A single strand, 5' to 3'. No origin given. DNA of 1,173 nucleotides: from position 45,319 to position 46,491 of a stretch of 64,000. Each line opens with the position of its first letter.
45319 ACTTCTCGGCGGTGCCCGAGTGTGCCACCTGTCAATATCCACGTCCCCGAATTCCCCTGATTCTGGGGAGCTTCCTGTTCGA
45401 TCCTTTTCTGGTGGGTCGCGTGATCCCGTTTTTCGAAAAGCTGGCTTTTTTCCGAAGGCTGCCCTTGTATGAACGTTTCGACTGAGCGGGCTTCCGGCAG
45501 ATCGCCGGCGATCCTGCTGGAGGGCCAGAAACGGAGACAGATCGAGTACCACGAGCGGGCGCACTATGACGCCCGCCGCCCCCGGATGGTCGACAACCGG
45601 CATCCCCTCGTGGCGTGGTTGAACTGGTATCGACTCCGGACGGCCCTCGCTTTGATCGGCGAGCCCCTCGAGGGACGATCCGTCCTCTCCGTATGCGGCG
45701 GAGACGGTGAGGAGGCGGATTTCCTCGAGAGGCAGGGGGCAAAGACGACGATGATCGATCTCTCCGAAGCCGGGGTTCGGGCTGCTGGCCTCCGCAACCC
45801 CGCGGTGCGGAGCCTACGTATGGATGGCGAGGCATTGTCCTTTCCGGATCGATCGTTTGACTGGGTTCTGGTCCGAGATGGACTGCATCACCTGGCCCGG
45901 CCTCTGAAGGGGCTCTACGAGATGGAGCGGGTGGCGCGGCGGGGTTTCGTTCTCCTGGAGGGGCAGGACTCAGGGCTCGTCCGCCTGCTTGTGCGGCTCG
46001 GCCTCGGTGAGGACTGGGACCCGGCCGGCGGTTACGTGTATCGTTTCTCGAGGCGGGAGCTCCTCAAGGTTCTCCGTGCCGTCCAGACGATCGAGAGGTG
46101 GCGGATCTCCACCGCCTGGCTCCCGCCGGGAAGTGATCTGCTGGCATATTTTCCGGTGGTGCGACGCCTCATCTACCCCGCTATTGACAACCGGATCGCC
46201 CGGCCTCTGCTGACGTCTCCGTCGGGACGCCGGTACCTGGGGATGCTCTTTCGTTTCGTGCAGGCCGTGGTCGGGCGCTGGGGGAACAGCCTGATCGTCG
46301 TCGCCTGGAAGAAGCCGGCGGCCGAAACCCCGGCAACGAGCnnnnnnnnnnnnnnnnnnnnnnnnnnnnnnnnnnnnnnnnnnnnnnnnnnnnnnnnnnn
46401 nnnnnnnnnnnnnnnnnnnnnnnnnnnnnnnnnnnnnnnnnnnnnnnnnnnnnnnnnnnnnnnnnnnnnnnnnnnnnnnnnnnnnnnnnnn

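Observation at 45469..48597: Methyltransferase fused in-frame to a GT-C membrane glycosyltransferase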

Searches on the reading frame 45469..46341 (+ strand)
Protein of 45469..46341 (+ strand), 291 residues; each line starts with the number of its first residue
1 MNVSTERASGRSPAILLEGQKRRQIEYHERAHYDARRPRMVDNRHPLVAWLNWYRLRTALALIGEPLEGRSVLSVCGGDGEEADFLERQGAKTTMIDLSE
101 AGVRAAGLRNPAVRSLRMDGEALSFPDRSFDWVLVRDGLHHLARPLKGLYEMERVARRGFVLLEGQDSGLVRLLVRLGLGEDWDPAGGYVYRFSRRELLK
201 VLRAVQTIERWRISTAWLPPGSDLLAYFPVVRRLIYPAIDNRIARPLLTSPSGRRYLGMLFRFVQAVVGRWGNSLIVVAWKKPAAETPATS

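Call 18: find_homologous_proteins(query=window:45469-46341:+, max_evalue=0.001)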
Query window:45469-46341:+ (291 aa): 155 proteins with E <= 0.001 among 8000 candidates; the best 120 are listed.
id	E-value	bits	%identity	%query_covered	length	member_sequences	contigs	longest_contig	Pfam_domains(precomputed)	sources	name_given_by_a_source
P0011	7.0e-119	414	69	89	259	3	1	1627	PF13489.13,PF13649.13,PF08241.19,PF08242.19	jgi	-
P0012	8.2e-119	414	69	92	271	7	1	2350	PF13489.13,PF13649.13,PF08241.19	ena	-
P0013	4.4e-118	412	69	92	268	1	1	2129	PF13489.13,PF13649.13,PF01209.25,PF08241.19,PF08242.19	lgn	-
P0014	3.3e-117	409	66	97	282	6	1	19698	PF13489.13,PF13649.13,PF08241.19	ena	-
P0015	6.4e-117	408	66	92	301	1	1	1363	PF13489.13,PF13649.13,PF08241.19,PF08242.19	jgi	jgi:ubiquinone/menaquinone biosynthesis C-methylase UbiE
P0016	9.5e-116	404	67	92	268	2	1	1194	PF13489.13,PF13649.13,PF01209.25,PF08241.19,PF08242.19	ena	-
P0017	6.1e-114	398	65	91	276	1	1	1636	PF13489.13,PF13649.13,PF08241.19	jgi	-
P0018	9.7e-114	398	64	93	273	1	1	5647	PF13489.13,PF13649.13,PF08241.19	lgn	-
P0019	1.1e-113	397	66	92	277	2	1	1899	PF07021.19,PF13489.13,PF13649.13,PF01209.25,PF08241.19,PF08242.19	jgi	jgi:ubiquinone/menaquinone biosynthesis C-methylase UbiE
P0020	1.4e-113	397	64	91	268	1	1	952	PF13489.13,PF13649.13,PF08241.19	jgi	jgi:SAM-dependent methyltransferase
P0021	1.2e-112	394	66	96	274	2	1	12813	PF13489.13,PF13649.13,PF08241.19,PF08242.19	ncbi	ncbi:MAG: class I SAM-dependent methyltransferase, partial [Acidobacteria bacterium]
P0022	1.4e-112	394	64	92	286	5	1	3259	PF13489.13,PF13649.13,PF01209.25,PF08241.19,PF08242.19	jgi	jgi:ubiquinone/menaquinone biosynthesis C-methylase UbiE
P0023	3.0e-112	393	65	91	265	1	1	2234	PF13489.13,PF13649.13,PF01209.25,PF08241.19,PF08242.19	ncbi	-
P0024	5.1e-112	392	65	93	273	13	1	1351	PF13489.13,PF13649.13,PF01209.25,PF08241.19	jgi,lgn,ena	-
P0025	7.5e-112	391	63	93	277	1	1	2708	PF07021.19,PF13489.13,PF13649.13,PF01209.25,PF08241.19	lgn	-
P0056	4.3e-105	369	59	92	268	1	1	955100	PF13489.13,PF13649.13,PF01209.25,PF08241.19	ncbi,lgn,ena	-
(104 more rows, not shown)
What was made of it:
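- All 120 listed MT homologs are stand-alone (call 18).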

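Call 21: find_encoding_contigs(protein=P0014, flank=9000, max_places=2)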
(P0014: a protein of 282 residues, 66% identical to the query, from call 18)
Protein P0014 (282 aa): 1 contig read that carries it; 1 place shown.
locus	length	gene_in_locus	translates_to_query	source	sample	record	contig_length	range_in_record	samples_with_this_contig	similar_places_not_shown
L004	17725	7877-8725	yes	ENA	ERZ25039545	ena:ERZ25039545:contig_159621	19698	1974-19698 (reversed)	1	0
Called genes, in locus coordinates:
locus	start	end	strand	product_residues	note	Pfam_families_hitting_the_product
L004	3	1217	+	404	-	?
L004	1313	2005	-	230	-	PF04055:Radical_SAM (weak)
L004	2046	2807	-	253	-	PF02310:B12-binding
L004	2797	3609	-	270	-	PF01041:DegT_DnrJ_EryC1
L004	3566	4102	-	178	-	PF01041:DegT_DnrJ_EryC1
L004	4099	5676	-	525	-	PF05199:GMC_oxred_C (weak)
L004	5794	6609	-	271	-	PF00535:Glycos_transf_2, PF13641:Glyco_tranf_2_3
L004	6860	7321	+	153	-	PF04055:Radical_SAM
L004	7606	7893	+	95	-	PF13186:SPASM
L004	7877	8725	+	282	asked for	PF13489:Methyltransf_23, PF13649:Methyltransf_25, PF08241:Methyltransf_11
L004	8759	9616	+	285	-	PF13231:PMT_2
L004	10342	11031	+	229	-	-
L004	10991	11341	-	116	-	PF08808:RES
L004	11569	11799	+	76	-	PF01402:RHH_1 (weak)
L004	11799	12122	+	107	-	PF02452:PemK_toxin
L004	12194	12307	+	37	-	-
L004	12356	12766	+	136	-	-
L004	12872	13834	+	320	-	PF00515:TPR_1 (faint), PF07719:TPR_2 (faint), PF13176:TPR_7 (faint), PF13181:TPR_8 (faint), PF13432:TPR_16 (faint), PF14559:TPR_19 (faint)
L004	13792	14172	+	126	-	-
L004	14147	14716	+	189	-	-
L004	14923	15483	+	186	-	-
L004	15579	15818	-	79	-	-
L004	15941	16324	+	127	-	PF08818:DUF1801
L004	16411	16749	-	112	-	-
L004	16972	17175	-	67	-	-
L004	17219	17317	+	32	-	-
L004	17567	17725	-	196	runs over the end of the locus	PF04293:SpoVR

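Call 22: find_encoding_contigs(protein=P0056, flank=9000, max_places=2)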
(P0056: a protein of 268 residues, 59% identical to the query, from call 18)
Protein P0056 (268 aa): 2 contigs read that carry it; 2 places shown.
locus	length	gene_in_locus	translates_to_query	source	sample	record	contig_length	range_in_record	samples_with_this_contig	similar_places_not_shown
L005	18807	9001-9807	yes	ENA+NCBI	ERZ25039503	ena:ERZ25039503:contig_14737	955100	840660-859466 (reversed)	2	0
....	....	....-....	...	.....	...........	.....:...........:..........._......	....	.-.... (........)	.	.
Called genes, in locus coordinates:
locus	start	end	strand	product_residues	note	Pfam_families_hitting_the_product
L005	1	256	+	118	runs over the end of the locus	PF01844:HNH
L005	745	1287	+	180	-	-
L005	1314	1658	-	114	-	-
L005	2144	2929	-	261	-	PF04055:Radical_SAM, PF13186:SPASM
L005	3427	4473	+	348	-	PF10111:Glyco_tranf_2_2, PF13641:Glyco_tranf_2_3, PF00535:Glycos_transf_2, PF13632:Glyco_trans_2_3 (weak)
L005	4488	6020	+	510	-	PF05199:GMC_oxred_C (weak)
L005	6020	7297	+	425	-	PF01041:DegT_DnrJ_EryC1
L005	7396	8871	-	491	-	PF13231:PMT_2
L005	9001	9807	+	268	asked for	PF01209:Ubie_methyltran (weak), PF13489:Methyltransf_23 (weak), PF08241:Methyltransf_11, PF13649:Methyltransf_25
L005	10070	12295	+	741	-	PF13231:PMT_2 (weak)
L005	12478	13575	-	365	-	PF04055:Radical_SAM, PF13186:SPASM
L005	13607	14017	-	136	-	PF08264:Anticodon_1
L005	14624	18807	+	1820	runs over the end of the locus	PF14307:Glyco_tran_WbsX, PF16317:Glyco_hydro_99 (weak), PF19190:BACON_2 (weak), PF14870:PSII_BNR, PF15902:Sortilin-Vps10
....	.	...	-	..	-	?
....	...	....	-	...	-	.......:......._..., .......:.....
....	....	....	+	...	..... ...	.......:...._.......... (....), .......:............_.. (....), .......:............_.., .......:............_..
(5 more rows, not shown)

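Call 45: find_related_loci(query=A5, collection=metagenome_contigs, flank=5000)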
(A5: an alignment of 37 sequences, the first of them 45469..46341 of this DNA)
Query A5 (291 aa) in metagenome_contigs; peptide patterns used: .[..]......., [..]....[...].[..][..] (x = any residue, [..] = any of these).
600 stretches matched a pattern (row limit reached: there are more); 26 encode a relative of the query (tblastn E <= 1e-3); 26 distinct loci.
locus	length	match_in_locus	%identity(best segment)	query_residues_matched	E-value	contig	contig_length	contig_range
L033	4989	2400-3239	65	1-286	2e-120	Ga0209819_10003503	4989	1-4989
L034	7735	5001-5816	64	17-288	5e-117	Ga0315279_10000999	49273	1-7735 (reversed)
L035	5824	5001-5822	66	1-280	4e-117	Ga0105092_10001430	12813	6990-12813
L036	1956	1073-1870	65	17-282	3e-123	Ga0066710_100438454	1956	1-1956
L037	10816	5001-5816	60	14-286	5e-114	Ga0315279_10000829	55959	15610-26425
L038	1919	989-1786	61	17-282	1e-119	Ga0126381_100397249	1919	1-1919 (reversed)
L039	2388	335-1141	62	17-285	7e-118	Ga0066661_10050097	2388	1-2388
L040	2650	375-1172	60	17-282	3e-116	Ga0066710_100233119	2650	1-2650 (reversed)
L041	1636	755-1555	65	16-282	3e-119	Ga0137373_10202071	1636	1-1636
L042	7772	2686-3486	58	17-283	2e-109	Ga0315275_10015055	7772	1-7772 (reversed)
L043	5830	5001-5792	61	16-283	5e-109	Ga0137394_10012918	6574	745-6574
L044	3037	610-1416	63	17-285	7e-111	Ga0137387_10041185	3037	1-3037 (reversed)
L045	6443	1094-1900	63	17-285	6e-108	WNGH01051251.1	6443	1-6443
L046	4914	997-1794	57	17-282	3e-108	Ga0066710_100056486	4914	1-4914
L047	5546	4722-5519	59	17-282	1e-106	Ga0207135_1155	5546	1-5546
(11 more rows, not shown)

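Call 69: predict_structure(alignment_id=A5)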
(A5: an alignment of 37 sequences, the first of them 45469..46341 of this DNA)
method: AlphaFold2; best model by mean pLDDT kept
length: 291 residues; sequences in the alignment: 37
mean_pLDDT: 87.1   pTM: 0.85
mean pLDDT of the five models: 87.1, 85.9, 85.8, 85.3, 82.8
residues with pLDDT >= 90: 149; 70-90: 108; 50-70: 26; < 50: 8
segments of 3 or more residues with pLDDT < 50: 1-4
pLDDT, mean of each block of 10 residues (from residue 1): 47 68 89 90 86 93 97 94 97 97 97 97 97 93 90 98 91 83 69 86 95 87 69 85 91 90 86 93 77 52
secondary structure, 60 per line:
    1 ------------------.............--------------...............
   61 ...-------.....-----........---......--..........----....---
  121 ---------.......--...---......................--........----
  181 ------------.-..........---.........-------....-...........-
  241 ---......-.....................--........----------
elements in order: H19-31 H46-63 E71-75 H81-88 E92-97 H100-109 E114-117 E130-136 H145-155 E156-166 H169-176 H195-204 E208-216 H224-227 H229-239 H244-249 H251-271 E274-281
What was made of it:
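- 45469..46317 (+): Complete class I SAM-dependent methyltransferase (residues 1-283), including a family-specific C-terminal extension of about 120 aa that ends ................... AF2 pLDDT 87 (call 69).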

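Call 72: fold_search(model_id=the predicted structure, library=pdb)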
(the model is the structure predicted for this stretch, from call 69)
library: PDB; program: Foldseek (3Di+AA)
matches with E <= 10: 1909; with E <= 0.001: 1139
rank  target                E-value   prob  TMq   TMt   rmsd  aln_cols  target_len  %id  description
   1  6uvq_A                3.2e-12  1.00  0.50  0.56   9.6       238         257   23  Crystal structure of Apo AtmM (released 2020-11-25)
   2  3l8d                  5.6e-12  1.00  0.51  0.71   5.9       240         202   15  Crystal structure of methyltransferase from Bacillus Thuringiensis (released 2010-01-12)
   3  6uv6_C                5.6e-12  1.00  0.53  0.58   9.0       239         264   23  AtmM with bound rebeccamycin analogue (released 2020-11-25)
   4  2gs9_A                5.6e-12  1.00  0.49  0.64   6.1       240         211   24  Crystal structure of TT1324 from Thermus thermophilis HB8 (released 2007-03-13)
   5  3mgg_A                9.3e-12  1.00  0.46  0.54  11.9       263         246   17  Crystal Structure of Methyl Transferase from Methanosarcina mazei (released 2010-04-21)
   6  5gm1_C                9.9e-12  1.00  0.47  0.49  13.9       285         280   18  Crystal structure of methyltransferase TleD complexed with SAH (released 2016-09-28)
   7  6uv6_A                1.2e-11  1.00  0.50  0.55   9.5       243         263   22  AtmM with bound rebeccamycin analogue (released 2020-11-25)
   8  3mgg_B                1.2e-11  1.00  0.48  0.54  11.8       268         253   16  Crystal Structure of Methyl Transferase from Methanosarcina mazei (released 2010-04-21)
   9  3bus_B                1.3e-11  1.00  0.50  0.59   8.8       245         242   23  Crystal Structure of RebM (released 2008-03-25)
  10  5gm1_B                1.8e-11  1.00  0.46  0.47   9.9       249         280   18  Crystal structure of methyltransferase TleD complexed with SAH (released 2016-09-28)
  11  4htf_A                2.2e-11  1.00  0.52  0.61   5.6       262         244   18  Crystal structure of S-adenosylmethionine-dependent methyltransferase from Escherichia coli in complex with S-adenosyl (released 2012-11-21)
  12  4kri_A                2.2e-11  1.00  0.51  0.37   8.4       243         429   15  Haemonchus contortus Phospholethanolamine N-methyltransferase 2 in complex with phosphomonomethylethanolamine and S-ad (released 2013-09-25)
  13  5gm1_A                2.5e-11  1.00  0.46  0.47   9.9       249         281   18  Crystal structure of methyltransferase TleD complexed with SAH (released 2016-09-28)
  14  5gm1_K                2.8e-11  1.00  0.45  0.46  10.0       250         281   18  Crystal structure of methyltransferase TleD complexed with SAH (released 2016-09-28)
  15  4kri_C                3.0e-11  1.00  0.51  0.37   8.4       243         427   15  Haemonchus contortus Phospholethanolamine N-methyltransferase 2 in complex with phosphomonomethylethanolamine and S-ad (released 2013-09-25)
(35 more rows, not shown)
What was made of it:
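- On Class I SAM-dependent methyltransferase (Pfam Methyltransf_11/23/25): AF2 pLDDT 87; more than 1000 PDB methyltransferase matches at E below 1e-3 (calls 69, 72)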
